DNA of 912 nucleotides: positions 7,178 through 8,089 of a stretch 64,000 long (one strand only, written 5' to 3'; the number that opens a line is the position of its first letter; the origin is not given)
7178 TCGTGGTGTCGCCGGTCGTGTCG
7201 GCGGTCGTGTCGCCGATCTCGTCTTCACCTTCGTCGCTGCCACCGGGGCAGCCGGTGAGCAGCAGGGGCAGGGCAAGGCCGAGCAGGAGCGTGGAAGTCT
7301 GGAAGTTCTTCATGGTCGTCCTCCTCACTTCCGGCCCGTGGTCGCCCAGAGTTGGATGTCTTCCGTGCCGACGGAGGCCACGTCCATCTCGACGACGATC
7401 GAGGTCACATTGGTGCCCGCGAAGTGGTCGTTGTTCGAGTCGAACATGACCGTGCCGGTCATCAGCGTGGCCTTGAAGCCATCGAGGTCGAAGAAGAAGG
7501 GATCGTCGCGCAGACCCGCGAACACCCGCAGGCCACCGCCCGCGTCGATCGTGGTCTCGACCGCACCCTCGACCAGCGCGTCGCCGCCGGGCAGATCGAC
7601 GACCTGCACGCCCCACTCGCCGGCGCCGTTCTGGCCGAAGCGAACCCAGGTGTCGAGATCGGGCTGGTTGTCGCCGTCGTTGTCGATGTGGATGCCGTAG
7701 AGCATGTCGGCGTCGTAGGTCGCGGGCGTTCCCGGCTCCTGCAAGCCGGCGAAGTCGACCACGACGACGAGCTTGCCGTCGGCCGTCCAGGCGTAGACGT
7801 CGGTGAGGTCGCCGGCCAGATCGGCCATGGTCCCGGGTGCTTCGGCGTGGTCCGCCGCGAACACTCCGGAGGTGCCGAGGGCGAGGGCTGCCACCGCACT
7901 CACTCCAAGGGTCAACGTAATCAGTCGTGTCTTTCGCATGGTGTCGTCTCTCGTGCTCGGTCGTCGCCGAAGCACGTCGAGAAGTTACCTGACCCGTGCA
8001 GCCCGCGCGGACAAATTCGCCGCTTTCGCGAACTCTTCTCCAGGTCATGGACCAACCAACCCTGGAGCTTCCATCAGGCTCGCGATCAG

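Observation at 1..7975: Five-gene operon ending in a PAAR-like/RHS toxin. Upstream are a coupled cytoplasmic gene, a TPR lipoprotein and a split DUF4331 pair. The toxin tip lies outside the window.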

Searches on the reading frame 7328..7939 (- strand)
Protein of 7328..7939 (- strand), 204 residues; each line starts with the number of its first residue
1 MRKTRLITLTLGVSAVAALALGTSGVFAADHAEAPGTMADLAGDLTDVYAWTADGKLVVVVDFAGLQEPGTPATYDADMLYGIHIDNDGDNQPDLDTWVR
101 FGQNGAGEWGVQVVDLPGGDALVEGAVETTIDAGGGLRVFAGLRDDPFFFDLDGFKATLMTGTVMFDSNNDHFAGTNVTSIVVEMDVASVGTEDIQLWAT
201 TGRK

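Call 8: search_protein_families(library=pfam, proteins=[window:7328-7939:-], max_evalue=0.01)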
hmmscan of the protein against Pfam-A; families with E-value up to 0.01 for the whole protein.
window:7328-7939:- (204 aa): 1 family
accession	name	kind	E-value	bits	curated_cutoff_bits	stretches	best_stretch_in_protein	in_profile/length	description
PF14224.11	DUF4331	-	9.3e-26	91.4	27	2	119-202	146-235/421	Domain of unknown function (DUF4331)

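Call 9: search_protein_families(library=ncbifam, proteins=[window:7328-7939:-], max_evalue=0.01)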
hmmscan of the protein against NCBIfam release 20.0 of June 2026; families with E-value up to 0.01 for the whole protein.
window:7328-7939:- (204 aa): 0 families

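Call 41: find_homologous_proteins(query=window:7328-7939:-, max_evalue=0.00001)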
Query window:7328-7939:- (204 aa): 1021 proteins with E <= 0.00001 among 2296 candidates; the best 120 are listed.
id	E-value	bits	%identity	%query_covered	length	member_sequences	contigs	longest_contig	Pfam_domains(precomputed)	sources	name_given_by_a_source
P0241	1.2e-118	412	99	93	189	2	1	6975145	PF14224.12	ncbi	ncbi:DUF4331 family protein [Nannocystaceae bacterium ST9]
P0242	4.4e-95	335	77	100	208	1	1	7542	PF14224.12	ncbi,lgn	-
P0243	1.3e-90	321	74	100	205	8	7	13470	PF14224.12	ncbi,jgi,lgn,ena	-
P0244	1.2e-87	311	72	100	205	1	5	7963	PF14224.12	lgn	-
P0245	4.0e-87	309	71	100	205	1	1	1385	PF14224.12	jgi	jgi:hypothetical protein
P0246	3.6e-85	303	70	100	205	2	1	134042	PF14224.12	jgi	jgi:hypothetical protein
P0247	5.0e-85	302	69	100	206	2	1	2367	PF14224.12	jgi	jgi:hypothetical protein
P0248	2.9e-84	300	68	100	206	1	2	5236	PF14224.12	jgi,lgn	jgi:hypothetical protein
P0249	2.5e-83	297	69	100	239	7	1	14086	PF14224.12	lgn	-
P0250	8.9e-83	295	67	100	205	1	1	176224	PF14224.12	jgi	jgi:hypothetical protein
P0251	6.2e-82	292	70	100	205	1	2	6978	PF14224.12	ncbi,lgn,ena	-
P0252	3.0e-79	284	69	91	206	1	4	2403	PF14224.12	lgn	-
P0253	1.7e-75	271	66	100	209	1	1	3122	PF14224.12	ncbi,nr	ncbi:MAG: DUF4331 domain-containing protein [Deltaproteobacteria bacterium]|nr:DUF4331 domain-contai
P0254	1.5e-74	268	66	96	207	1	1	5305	PF14224.12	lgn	-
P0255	4.1e-74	267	63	100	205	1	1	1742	PF14224.12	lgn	-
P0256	7.1e-74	266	75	82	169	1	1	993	PF14224.12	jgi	jgi:hypothetical protein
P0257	3.0e-73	264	75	81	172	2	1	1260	PF14224.12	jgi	jgi:hypothetical protein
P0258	6.4e-72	260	64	88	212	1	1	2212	PF14224.12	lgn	-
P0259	5.3e-71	257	68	88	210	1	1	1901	PF14224.12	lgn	-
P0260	1.2e-69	252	62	100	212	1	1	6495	PF14224.12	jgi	jgi:hypothetical protein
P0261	3.3e-69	251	65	89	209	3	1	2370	PF14224.12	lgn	-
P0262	1.3e-68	249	62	95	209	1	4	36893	PF14224.12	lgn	-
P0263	1.5e-68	249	61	99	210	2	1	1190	PF14224.12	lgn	-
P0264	1.8e-68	248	63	91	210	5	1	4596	PF14224.12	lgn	-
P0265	2.3e-68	248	64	88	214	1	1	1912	PF14224.12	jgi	jgi:hypothetical protein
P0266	2.5e-68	248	64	86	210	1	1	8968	PF14224.12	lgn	-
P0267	3.2e-68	248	63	90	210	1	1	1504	PF14224.12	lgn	-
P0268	3.9e-68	247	61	100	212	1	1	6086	PF14224.12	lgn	-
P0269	5.0e-68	247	59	100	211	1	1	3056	PF14224.12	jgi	jgi:hypothetical protein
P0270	6.1e-68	247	60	100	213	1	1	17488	PF14224.12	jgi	jgi:hypothetical protein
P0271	1.6e-67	245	61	88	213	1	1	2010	PF14224.12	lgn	-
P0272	1.7e-67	245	59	99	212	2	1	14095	PF14224.12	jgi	jgi:hypothetical protein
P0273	2.8e-67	245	60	98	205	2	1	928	PF14224.12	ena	-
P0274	2.9e-67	244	66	84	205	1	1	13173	PF14224.12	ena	-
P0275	3.0e-67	244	62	96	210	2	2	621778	PF14224.12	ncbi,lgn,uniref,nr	ncbi:DUF4331 family protein [Nannocystis sp.]|uniref:DUF4331 family protein n=1 Tax=Nannocystis sp. 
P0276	6.6e-67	243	59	100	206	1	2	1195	PF14224.12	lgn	-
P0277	8.3e-67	243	60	95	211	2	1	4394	PF14224.12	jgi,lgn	jgi:hypothetical protein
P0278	1.4e-66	242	63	88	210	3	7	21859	PF14224.12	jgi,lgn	jgi:hypothetical protein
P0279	1.6e-66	242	57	98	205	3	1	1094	PF14224.12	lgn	-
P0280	1.7e-66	242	58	99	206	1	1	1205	PF14224.12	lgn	-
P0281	1.9e-66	242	60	100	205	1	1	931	PF14224.12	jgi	jgi:hypothetical protein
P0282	2.0e-66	242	56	100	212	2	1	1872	PF14224.12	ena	-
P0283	2.1e-66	242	61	95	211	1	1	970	PF14224.12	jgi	jgi:hypothetical protein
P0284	2.2e-66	242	58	99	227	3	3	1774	PF14224.12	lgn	-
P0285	3.1e-66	241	56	100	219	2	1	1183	PF14224.12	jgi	jgi:hypothetical protein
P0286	3.2e-66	241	58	100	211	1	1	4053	PF14224.12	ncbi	-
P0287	3.7e-66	241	60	94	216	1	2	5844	PF14224.12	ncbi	-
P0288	3.9e-66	241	62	96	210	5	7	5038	PF14224.12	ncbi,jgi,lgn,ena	-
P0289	5.6e-66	240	57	99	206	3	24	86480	PF14224.12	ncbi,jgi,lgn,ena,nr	ncbi:MAG TPA: DUF4331 family protein [Nannocystaceae bacterium]|nr:DUF4331 family protein [Nannocyst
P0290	6.1e-66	240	60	99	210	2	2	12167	PF14224.12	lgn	-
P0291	1.2e-65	239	60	100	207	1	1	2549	PF14224.12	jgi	jgi:Domain of unknown function (DUF4331)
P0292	1.5e-65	239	60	99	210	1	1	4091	PF14224.12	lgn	-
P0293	1.6e-65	239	65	86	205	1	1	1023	PF14224.12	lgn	-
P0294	2.6e-65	238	60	91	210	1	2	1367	PF14224.12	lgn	-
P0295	2.9e-65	238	58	100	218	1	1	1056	PF14224.12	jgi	jgi:hypothetical protein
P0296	3.2e-65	238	58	100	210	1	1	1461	PF14224.12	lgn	-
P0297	3.9e-65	238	61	88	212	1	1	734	PF14224.12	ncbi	-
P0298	6.2e-65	237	57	100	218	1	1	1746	PF14224.12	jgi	jgi:hypothetical protein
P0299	6.4e-65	237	59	100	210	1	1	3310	PF14224.12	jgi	jgi:hypothetical protein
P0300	6.7e-65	237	60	91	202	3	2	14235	PF14224.12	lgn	-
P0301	8.8e-65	236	60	92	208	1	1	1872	PF14224.12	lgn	-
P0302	9.2e-65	236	59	100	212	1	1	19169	PF14224.12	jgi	jgi:hypothetical protein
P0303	9.8e-65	236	59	98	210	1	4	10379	PF14224.12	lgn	-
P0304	1.2e-64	236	56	100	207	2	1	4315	PF14224.12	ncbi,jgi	jgi:hypothetical protein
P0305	1.2e-64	236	58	96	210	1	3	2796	PF14224.12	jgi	jgi:hypothetical protein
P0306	1.3e-64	236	61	86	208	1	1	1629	PF14224.12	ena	-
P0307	2.0e-64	235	57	100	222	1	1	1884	PF14224.12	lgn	-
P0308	2.5e-64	235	59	100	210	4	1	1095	PF14224.12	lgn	-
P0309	3.0e-64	235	62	86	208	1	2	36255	PF14224.12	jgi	jgi:hypothetical protein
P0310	3.0e-64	235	58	100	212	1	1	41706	PF14224.12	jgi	jgi:hypothetical protein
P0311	3.5e-64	234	59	100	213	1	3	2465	PF14224.12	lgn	-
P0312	3.9e-64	234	57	98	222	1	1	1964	PF14224.12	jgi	jgi:hypothetical protein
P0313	4.2e-64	234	56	100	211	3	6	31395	PF14224.12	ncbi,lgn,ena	-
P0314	4.4e-64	234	59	86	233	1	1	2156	PF14224.12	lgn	-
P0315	4.4e-64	234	58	100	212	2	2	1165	PF14224.12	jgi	jgi:hypothetical protein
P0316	4.5e-64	234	62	87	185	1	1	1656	PF14224.12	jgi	-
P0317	4.5e-64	234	62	87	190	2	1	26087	PF14224.12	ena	-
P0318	4.6e-64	234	52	98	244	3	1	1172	PF14224.12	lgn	-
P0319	4.9e-64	234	60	87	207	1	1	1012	PF14224.12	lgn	-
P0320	6.8e-64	233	59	95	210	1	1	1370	PF14224.12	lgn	-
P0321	7.4e-64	233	60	86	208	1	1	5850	PF14224.12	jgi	-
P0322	7.5e-64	233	60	86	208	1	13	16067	PF14224.12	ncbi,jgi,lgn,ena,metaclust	jgi:hypothetical protein|metaclust:\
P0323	8.2e-64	233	60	95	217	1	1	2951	PF14224.12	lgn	-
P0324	8.5e-64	233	61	87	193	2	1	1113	PF14224.12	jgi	jgi:hypothetical protein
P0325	9.6e-64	233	62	88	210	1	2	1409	PF14224.12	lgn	-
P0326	1.1e-63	233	57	100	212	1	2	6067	PF14224.12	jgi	jgi:hypothetical protein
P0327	1.2e-63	233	63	85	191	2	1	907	PF14224.12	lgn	-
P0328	1.4e-63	232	55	100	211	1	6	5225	PF14224.12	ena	-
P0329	1.4e-63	232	55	100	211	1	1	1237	PF14224.12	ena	-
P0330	1.8e-63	232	60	86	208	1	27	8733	PF14224.12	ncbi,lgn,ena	-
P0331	2.0e-63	232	61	88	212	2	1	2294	PF14224.12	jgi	jgi:hypothetical protein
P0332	2.3e-63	232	60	86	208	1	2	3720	PF14224.12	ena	-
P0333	3.3e-63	231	56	99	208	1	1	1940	PF14224.12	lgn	-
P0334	4.3e-63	231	60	86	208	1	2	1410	PF14224.12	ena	-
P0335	4.6e-63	231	60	87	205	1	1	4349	PF14224.12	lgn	-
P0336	6.4e-63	230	60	86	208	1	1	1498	PF14224.12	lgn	-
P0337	6.5e-63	230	58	97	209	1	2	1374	PF14224.12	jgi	jgi:hypothetical protein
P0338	1.1e-62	229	59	94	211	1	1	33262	PF14224.12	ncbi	-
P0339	1.3e-62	229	57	100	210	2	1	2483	PF14224.12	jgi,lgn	jgi:hypothetical protein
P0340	1.4e-62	229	59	86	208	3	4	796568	PF14224.12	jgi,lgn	jgi:hypothetical protein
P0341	1.7e-62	229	54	100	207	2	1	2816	PF14224.12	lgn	-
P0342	1.8e-62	229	55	100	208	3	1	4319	PF14224.12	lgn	-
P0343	1.8e-62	229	61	88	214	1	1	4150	PF14224.12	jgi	jgi:hypothetical protein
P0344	2.0e-62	229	59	89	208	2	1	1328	PF14224.12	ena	-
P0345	3.6e-62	228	60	88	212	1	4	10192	PF14224.12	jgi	jgi:hypothetical protein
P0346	4.8e-62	227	59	86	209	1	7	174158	PF14224.12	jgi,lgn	-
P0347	4.9e-62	227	59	86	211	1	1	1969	PF14224.12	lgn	-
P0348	5.1e-62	227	57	100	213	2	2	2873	PF14224.12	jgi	jgi:hypothetical protein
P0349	6.1e-62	227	59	87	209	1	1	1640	PF14224.12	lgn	-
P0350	7.3e-62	227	55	99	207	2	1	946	PF14224.12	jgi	jgi:hypothetical protein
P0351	7.6e-62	227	58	95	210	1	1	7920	PF14224.12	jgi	jgi:hypothetical protein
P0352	8.4e-62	227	60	88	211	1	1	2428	PF14224.12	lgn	-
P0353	8.7e-62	227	57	100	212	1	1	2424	PF14224.12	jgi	jgi:hypothetical protein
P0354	8.9e-62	227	59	86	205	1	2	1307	PF14224.12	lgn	-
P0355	1.0e-61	226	58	96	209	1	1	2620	PF14224.12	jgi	jgi:hypothetical protein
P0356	1.1e-61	226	60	86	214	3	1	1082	PF14224.12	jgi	-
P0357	1.2e-61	226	54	98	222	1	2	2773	PF14224.12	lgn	-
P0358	1.2e-61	226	61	83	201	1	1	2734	PF14224.12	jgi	jgi:hypothetical protein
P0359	1.4e-61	226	56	93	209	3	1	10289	PF14224.12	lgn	-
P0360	1.6e-61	226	59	86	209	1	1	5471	PF14224.12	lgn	-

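Call 42: find_encoding_contigs(protein=P0275, flank=7000, max_places=2)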
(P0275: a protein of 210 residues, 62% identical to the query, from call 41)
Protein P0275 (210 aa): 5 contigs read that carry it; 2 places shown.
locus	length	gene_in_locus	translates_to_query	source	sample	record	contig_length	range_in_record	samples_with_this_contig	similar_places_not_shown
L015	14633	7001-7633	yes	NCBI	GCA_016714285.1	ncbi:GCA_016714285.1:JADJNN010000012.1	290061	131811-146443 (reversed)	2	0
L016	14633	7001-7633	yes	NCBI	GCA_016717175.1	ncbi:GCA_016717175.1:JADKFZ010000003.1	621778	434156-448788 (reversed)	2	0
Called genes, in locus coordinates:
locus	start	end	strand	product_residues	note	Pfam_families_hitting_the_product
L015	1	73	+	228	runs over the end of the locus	-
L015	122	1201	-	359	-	PF13432:TPR_16 (weak)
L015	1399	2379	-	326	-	-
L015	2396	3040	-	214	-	PF03682:UPF0158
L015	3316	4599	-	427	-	-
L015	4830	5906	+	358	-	PF03462:PCRF, PF00472:RF-1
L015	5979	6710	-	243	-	PF28386:BfoA_C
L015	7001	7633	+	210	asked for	PF14224:DUF4331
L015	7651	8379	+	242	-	PF14224:DUF4331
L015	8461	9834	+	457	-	PF13428:TPR_14 (faint), PF07719:TPR_2 (faint), PF25064:ARM_TT21_5th (faint)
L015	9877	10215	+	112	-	PF05164:ZapA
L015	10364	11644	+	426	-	PF00579:tRNA-synt_1b, PF22421:SYY_C-terminal, PF01479:S4 (weak)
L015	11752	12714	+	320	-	-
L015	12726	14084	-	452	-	PF00291:PALP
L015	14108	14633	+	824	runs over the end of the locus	-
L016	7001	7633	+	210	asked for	PF14224:DUF4331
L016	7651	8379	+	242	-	PF14224:DUF4331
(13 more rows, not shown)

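Call 43: find_encoding_contigs(protein=P0340, flank=7000, max_places=2)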
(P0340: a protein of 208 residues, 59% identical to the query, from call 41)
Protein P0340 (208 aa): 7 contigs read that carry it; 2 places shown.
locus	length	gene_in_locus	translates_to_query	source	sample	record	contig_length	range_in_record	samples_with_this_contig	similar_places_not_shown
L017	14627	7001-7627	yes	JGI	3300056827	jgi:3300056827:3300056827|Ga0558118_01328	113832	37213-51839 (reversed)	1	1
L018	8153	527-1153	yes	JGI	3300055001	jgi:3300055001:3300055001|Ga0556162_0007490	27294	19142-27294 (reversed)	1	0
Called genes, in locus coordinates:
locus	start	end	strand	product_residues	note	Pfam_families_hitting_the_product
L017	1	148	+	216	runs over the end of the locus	-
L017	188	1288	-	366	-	-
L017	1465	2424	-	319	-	-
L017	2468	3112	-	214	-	PF03682:UPF0158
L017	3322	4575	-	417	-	PF24922:ACBP4_C (faint)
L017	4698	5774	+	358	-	PF03462:PCRF, PF00472:RF-1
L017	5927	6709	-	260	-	PF28386:BfoA_C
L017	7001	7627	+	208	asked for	PF14224:DUF4331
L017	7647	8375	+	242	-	PF14224:DUF4331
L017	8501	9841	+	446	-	PF25064:ARM_TT21_5th (faint), PF13432:TPR_16 (faint), PF00515:TPR_1 (faint), PF07719:TPR_2 (faint), PF13176:TPR_7 (faint), PF14559:TPR_19 (weak), PF13424:TPR_12 (weak), PF14559:TPR_19 (weak), +2 more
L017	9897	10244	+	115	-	PF05164:ZapA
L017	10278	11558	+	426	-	PF00579:tRNA-synt_1b, PF22421:SYY_C-terminal, PF01479:S4 (weak)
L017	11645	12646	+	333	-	-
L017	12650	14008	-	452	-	PF00291:PALP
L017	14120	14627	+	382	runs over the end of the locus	PF15891:Nuc_deoxyri_tr2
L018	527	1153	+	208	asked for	PF14224:DUF4331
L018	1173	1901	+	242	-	PF14224:DUF4331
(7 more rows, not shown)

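Call 44: find_encoding_contigs(protein=P0250, flank=7000, max_places=2)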
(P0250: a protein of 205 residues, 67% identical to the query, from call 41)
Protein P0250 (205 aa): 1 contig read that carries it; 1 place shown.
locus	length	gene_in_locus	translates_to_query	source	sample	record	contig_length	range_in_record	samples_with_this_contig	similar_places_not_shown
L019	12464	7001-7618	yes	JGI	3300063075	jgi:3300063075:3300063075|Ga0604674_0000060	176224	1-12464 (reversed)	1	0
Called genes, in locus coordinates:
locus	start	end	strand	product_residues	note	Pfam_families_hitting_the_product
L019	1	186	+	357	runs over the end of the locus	PF01073:3Beta_HSD, PF01370:Epimerase, PF02719:Polysacc_synt_2, PF04321:RmlD_sub_bind (faint), PF16363:GDP_Man_Dehyd, PF07993:NAD_binding_4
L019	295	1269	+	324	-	-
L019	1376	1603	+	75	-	-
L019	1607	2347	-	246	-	PF02578:Cu-oxidase_4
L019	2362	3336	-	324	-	-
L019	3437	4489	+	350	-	-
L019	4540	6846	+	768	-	PF01494:FAD_binding_3, PF00724:Oxidored_FMN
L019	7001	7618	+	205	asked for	PF14224:DUF4331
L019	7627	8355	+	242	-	-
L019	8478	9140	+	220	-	PF14224:DUF4331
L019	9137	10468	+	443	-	PF25064:ARM_TT21_5th (faint), PF00515:TPR_1 (faint), PF07719:TPR_2 (faint), PF13181:TPR_8 (faint), PF13428:TPR_14 (faint), PF13432:TPR_16 (weak), PF17874:TPR_MalT (weak), PF13424:TPR_12, +2 more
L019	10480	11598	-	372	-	PF13679:Methyltransf_32, PF13847:Methyltransf_31 (weak)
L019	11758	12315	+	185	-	PF00582:Usp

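Call 74: search_solved_structures(query=window:7328-7939:-, max_evalue=1)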
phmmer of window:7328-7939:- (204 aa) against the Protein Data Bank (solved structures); distinct sequences matched with E-value up to 1: 0.
